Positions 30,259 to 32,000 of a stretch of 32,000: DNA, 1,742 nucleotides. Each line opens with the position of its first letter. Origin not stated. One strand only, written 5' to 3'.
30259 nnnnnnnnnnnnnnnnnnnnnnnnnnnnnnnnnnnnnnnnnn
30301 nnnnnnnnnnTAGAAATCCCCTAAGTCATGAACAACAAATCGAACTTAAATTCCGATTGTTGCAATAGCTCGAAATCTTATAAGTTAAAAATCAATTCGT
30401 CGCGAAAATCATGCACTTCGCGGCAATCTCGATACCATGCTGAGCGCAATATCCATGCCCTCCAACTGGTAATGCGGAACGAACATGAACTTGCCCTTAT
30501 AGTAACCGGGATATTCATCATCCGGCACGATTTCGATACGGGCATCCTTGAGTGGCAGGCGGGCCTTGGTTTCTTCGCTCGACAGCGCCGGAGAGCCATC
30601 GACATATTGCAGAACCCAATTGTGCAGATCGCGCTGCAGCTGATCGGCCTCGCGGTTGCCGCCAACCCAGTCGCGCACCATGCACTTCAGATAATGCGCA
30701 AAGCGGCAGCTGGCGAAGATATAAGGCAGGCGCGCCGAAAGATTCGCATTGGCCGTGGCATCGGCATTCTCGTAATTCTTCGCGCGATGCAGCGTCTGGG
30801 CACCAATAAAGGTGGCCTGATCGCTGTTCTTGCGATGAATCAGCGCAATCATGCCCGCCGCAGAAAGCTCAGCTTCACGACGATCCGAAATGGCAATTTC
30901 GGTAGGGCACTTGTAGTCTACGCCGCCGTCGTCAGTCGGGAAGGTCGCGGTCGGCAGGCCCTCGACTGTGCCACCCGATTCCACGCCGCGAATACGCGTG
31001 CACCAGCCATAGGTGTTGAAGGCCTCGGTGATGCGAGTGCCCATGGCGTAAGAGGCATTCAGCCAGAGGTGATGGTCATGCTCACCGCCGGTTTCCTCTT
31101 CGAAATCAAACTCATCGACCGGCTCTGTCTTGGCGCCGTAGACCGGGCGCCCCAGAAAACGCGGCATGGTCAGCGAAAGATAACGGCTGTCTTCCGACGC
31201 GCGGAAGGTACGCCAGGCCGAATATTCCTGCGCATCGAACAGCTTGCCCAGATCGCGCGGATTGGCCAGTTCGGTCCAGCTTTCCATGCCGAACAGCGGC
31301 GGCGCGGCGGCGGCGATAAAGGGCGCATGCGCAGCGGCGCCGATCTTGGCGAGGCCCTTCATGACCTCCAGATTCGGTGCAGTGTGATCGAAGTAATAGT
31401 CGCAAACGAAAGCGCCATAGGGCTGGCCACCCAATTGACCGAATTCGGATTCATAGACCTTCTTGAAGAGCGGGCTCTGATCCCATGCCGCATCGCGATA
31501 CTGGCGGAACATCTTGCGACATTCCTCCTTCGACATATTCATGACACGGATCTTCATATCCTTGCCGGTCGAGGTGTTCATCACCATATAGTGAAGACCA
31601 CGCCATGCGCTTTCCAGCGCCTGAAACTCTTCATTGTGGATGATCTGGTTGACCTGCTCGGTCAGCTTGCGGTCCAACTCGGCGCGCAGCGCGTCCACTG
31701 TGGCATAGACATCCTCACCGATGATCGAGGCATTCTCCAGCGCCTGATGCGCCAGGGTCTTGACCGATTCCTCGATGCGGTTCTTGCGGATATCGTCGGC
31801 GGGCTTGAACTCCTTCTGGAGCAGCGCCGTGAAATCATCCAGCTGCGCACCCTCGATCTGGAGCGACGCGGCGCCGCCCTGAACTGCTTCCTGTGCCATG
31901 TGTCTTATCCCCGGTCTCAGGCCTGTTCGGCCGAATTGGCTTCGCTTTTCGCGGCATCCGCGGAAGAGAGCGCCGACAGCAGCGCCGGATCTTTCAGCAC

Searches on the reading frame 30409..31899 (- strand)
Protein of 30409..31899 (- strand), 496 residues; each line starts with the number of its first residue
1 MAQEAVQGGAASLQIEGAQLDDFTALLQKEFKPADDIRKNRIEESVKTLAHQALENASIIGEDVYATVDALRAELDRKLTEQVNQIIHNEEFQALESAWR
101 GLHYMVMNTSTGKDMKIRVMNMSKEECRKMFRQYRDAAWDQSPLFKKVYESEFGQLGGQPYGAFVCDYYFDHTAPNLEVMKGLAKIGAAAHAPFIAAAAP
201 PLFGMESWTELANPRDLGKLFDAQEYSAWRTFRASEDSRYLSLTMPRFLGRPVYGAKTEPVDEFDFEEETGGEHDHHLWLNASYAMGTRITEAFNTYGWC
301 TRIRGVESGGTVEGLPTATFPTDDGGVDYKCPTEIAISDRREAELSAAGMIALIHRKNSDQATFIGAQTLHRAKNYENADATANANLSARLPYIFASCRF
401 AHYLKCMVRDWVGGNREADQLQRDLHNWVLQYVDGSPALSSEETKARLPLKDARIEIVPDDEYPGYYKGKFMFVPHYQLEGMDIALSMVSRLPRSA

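Call 13: search_protein_families(library=pfam, proteins=[window:30409-31899:-], max_evalue=0.001)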
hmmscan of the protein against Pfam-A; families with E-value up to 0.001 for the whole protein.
window:30409-31899:- (496 aa): 2 families
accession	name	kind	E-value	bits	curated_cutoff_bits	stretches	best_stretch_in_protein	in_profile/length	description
PF05943.17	VipB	-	3.1e-125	417.6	27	1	72-371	4-301/301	EvpB/VC_A0108, tail sheath N-terminal domain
PF18945.5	VipB_2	-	1.6e-36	125.3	27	1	381-492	2-112/112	EvpB/VC_A0108, tail sheath gpW/gp25-like domain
